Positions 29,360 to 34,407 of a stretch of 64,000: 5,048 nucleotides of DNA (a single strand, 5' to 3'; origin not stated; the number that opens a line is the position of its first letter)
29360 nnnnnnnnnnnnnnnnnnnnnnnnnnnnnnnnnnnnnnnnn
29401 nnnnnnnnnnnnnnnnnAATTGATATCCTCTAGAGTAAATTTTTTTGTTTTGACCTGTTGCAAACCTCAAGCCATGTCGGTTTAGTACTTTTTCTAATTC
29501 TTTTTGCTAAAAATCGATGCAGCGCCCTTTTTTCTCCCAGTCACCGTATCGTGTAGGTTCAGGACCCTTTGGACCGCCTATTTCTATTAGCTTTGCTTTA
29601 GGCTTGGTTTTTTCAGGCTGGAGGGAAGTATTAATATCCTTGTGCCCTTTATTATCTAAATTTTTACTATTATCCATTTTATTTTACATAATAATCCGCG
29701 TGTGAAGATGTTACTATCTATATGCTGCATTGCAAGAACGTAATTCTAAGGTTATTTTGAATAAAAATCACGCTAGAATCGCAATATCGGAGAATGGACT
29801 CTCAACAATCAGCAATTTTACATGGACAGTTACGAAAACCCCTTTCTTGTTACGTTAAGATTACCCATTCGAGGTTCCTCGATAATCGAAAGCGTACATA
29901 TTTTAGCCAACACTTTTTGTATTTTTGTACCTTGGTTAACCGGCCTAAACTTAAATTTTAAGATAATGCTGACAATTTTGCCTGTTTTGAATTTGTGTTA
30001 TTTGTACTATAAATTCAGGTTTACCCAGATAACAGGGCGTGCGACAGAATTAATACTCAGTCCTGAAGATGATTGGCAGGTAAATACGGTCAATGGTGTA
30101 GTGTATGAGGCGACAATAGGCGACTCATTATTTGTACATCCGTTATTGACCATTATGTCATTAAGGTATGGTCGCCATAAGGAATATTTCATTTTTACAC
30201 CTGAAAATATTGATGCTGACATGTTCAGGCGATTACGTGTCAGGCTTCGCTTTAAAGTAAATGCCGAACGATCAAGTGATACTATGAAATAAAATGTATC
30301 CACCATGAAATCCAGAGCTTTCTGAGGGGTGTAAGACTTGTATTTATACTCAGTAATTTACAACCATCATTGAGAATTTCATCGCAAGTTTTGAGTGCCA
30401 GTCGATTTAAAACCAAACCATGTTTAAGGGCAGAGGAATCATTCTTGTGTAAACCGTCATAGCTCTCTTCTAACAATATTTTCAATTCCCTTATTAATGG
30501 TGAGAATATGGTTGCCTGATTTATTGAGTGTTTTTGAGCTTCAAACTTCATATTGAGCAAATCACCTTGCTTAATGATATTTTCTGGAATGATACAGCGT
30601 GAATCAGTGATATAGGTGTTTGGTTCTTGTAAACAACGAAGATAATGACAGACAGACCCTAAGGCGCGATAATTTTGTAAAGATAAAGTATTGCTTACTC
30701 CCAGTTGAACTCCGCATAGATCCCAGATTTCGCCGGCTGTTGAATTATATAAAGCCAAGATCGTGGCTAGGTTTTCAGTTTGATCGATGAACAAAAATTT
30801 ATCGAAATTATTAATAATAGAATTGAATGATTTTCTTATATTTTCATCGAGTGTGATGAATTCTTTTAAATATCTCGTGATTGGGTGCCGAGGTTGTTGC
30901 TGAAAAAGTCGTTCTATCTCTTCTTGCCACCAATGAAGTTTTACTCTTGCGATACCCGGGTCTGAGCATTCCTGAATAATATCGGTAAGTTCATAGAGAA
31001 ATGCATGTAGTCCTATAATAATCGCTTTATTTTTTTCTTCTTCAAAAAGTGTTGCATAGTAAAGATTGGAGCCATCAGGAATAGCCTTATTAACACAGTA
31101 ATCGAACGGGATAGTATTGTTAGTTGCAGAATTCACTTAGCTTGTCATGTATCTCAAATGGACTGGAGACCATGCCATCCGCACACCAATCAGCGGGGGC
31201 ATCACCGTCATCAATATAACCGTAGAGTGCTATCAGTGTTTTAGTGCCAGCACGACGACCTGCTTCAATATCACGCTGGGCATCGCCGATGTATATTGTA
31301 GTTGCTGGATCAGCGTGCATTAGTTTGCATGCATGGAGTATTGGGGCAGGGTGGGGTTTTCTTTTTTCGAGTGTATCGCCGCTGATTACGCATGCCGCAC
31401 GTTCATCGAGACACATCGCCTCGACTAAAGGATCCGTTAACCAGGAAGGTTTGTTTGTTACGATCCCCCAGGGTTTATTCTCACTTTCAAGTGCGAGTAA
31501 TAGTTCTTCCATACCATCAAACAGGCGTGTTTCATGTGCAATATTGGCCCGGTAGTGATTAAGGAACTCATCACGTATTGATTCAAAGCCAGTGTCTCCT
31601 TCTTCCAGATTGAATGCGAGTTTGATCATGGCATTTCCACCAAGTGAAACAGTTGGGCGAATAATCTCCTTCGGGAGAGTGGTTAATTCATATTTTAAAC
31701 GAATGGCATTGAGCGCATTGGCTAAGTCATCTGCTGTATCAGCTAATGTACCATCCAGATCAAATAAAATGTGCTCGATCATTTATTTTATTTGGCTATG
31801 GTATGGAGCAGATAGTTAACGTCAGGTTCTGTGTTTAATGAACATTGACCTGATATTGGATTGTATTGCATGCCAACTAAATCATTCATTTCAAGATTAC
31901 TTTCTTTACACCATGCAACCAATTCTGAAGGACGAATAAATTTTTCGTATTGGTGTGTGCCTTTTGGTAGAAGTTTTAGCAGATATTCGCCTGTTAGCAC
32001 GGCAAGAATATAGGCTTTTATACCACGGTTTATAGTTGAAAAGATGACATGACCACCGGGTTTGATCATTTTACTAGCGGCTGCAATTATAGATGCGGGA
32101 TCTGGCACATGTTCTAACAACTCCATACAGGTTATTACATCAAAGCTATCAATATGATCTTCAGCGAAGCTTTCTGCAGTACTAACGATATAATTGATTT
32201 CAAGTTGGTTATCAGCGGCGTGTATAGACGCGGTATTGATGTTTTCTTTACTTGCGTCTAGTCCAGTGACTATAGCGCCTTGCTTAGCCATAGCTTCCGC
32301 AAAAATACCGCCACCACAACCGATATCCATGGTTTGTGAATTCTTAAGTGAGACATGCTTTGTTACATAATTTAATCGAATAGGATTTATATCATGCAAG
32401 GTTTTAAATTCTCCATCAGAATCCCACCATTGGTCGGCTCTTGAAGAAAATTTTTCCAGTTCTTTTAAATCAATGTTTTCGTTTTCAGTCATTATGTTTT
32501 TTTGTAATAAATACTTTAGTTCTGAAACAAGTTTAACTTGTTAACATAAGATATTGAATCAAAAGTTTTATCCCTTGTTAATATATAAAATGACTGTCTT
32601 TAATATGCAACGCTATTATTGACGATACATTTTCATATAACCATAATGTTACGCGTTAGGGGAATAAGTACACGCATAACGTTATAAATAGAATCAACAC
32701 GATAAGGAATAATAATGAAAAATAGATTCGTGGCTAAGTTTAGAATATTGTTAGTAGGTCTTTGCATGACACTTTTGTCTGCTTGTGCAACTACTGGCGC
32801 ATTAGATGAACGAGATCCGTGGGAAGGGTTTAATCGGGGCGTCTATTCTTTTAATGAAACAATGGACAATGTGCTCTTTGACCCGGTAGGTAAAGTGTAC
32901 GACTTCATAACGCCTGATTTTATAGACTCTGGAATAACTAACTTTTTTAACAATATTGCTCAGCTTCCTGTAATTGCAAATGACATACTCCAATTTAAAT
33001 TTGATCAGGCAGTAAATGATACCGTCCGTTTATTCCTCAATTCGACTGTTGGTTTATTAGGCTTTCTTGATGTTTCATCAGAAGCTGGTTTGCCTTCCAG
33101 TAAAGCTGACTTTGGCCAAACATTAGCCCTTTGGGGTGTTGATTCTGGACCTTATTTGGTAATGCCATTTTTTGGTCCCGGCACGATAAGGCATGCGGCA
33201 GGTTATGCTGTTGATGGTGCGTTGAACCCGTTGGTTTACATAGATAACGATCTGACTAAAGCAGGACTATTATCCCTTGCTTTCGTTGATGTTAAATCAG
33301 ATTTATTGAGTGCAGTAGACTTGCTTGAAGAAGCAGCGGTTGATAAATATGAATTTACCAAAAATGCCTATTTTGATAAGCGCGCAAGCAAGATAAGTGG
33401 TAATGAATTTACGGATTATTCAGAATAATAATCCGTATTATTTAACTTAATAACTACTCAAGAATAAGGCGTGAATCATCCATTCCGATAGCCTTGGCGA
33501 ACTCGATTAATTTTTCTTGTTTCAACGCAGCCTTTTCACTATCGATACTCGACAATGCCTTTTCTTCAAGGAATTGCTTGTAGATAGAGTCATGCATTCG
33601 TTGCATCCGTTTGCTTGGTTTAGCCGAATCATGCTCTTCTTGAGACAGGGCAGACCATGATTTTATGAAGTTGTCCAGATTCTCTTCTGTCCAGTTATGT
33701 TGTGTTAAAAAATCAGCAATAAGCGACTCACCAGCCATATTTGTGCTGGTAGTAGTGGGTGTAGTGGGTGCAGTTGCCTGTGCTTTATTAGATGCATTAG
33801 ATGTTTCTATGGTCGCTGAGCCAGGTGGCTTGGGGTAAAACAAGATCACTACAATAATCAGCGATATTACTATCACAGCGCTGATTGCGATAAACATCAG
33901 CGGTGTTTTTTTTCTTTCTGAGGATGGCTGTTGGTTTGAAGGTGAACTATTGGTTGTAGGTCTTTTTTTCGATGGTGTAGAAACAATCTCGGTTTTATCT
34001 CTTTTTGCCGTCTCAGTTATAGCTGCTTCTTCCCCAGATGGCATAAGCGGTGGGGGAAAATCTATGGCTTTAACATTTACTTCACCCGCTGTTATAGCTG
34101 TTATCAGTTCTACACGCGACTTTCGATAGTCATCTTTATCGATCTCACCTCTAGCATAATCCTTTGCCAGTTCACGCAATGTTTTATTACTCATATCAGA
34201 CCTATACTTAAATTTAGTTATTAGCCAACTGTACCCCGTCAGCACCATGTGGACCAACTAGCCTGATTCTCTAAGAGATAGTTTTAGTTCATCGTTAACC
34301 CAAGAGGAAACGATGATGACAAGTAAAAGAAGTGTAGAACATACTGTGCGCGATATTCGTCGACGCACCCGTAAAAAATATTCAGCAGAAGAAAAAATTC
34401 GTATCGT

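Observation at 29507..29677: SDHAF4/DUF1674-like micro-ORF heading the sdhCDAB operon, absent from the ORF track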

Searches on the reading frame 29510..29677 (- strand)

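Call 4: search_protein_families(library=pfam, proteins=[window:29510-29677:-], max_evalue=0.01)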
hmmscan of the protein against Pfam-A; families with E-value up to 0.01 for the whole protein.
window:29510-29677:- (56 aa): 1 family
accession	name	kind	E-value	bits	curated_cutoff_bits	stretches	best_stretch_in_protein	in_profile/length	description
PF07896.17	DUF1674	-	1.8e-16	60.7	23.5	1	30-56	24-50/50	Protein of unknown function (DUF1674)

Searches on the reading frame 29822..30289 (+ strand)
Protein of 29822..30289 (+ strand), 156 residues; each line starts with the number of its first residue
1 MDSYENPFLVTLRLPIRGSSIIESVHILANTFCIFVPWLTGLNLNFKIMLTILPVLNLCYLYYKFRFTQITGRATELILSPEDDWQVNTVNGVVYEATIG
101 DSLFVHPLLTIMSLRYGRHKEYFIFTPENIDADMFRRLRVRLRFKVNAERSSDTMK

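Call 4: search_protein_families(library=pfam, proteins=[window:29822-30289:+], max_evalue=0.01)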
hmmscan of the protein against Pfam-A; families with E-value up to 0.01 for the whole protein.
window:29822-30289:+ (156 aa): 1 family
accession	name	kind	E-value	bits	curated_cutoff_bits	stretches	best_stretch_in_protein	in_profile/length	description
PF07254.17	Cpta_toxin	-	3.2e-05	24.5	27.3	1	25-144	20-131/133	Membrane-bound toxin component of toxin-antitoxin system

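Call 5: search_protein_families(library=ncbifam, proteins=[window:29822-30289:+], max_evalue=0.01)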
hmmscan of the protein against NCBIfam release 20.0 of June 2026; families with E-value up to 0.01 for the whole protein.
window:29822-30289:+ (156 aa): 0 families

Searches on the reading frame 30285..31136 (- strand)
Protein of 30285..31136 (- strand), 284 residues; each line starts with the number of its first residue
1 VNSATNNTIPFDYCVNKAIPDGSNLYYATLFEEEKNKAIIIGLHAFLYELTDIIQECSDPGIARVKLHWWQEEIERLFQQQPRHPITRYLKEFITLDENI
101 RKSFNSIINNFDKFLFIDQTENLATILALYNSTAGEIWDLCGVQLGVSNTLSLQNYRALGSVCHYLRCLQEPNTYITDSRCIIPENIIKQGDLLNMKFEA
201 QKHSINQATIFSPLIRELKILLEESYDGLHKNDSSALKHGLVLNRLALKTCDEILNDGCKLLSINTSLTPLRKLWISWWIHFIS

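Call 42: search_protein_families(library=pfam, proteins=[window:30285-31136:-], max_evalue=0.001)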
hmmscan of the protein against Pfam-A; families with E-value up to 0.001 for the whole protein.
window:30285-31136:- (284 aa): 1 family
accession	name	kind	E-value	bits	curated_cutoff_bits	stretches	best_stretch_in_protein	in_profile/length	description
PF00494.24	SQS_PSY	-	1.4e-17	64.7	26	1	22-269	5-260/263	Squalene/phytoene synthase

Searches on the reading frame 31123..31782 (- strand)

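Call 42: search_protein_families(library=pfam, proteins=[window:31123-31782:-], max_evalue=0.001)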
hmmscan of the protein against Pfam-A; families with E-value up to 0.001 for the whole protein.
window:31123-31782:- (220 aa): 5 families
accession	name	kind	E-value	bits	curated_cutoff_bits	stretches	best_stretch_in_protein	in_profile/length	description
PF13419.12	HAD_2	-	1.7e-36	126.4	23.8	1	5-183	1-176/178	Haloacid dehalogenase-like hydrolase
PF00702.32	Hydrolase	-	6.1e-25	89.2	26.4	1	2-179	1-191/191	haloacid dehalogenase-like hydrolase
PF13242.12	Hydrolase_like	-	2.6e-09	37.3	22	1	141-196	3-59/75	HAD-hyrolase-like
PF12710.13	HAD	-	4.1e-08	34.3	27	1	5-175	1-188/189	haloacid dehalogenase-like hydrolase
PF13344.12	Hydrolase_6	-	0.00049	20.5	27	0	82-113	10-41/101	Haloacid dehalogenase-like hydrolase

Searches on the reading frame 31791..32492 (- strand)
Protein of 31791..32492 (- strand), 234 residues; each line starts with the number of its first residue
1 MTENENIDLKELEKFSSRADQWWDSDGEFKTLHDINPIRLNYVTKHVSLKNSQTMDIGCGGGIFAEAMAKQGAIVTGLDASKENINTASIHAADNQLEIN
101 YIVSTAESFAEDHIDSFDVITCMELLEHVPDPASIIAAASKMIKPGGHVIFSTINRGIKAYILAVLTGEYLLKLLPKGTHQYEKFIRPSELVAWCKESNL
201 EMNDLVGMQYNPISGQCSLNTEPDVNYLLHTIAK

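Call 42: search_protein_families(library=pfam, proteins=[window:31791-32492:-], max_evalue=0.001)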
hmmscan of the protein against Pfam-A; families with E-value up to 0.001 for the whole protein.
window:31791-32492:- (234 aa): 14 families
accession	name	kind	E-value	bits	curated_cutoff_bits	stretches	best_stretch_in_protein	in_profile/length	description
PF13489.12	Methyltransf_23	-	1.6e-24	86.9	27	1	51-202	23-161/164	Methyltransferase domain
PF08241.18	Methyltransf_11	-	6.8e-22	78.4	21.2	1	56-151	2-95/95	Methyltransferase domain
PF13847.12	Methyltransf_31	-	1.5e-18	67.3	27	1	50-155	3-113/145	Methyltransferase domain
PF13649.12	Methyltransf_25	-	8.1e-18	65.3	27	1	55-147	2-97/97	Methyltransferase domain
PF08242.18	Methyltransf_12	-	2.9e-16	60.4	30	1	55-149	1-98/98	Methyltransferase domain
PF06325.19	PrmA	-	1.2e-08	35.3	22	1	47-154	158-261/296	Ribosomal protein L11 methyltransferase (PrmA)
PF01209.24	Ubie_methyltran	-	1e-07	32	20.1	1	48-154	45-154/233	ubiE/COQ5 methyltransferase family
PF02353.26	CMAS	-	1.4e-07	31.5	27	1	30-156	41-169/273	Mycolic acid cyclopropane synthetase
PF08003.17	Methyltransf_9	-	1.4e-07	31.2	23.8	1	41-154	105-220/315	Protein of unknown function (DUF1698)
PF05175.20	MTS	-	5e-06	26.7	23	1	50-122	31-104/170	Methyltransferase small domain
PF05401.17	NodS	-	0.0002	21.7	24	1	51-153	44-146/201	Nodulation protein S (NodS)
PF24675.1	NpmA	-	0.00025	20.8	60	1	46-121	19-101/214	16S rRNA (adenine(1408)-N(1))-methyltransferase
PF05219.18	DREV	-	0.0003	20.4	26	1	47-154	91-189/265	DREV methyltransferase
PF05724.17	TPMT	-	0.00031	20.9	26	1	22-107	10-93/218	Thiopurine S-methyltransferase (TPMT)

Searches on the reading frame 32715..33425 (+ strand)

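Call 42: search_protein_families(library=pfam, proteins=[window:32715-33425:+], max_evalue=0.001)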
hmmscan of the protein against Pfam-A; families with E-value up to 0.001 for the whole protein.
window:32715-33425:+ (237 aa): 1 family
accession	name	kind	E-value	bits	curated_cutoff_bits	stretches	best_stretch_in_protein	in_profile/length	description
PF04333.18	MlaA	-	5.8e-69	232.1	25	1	33-225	2-194/195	MlaA lipoprotein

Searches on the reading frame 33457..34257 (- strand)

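Call 42: search_protein_families(library=pfam, proteins=[window:33457-34257:-], max_evalue=0.001)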
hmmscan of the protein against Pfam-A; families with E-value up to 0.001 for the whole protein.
window:33457-34257:- (267 aa): 1 family
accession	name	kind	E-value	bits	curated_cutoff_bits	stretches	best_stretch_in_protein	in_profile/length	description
PF18495.6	VbhA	-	0.00051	20.4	25.9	0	25-46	21-42/47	Antitoxin VbhA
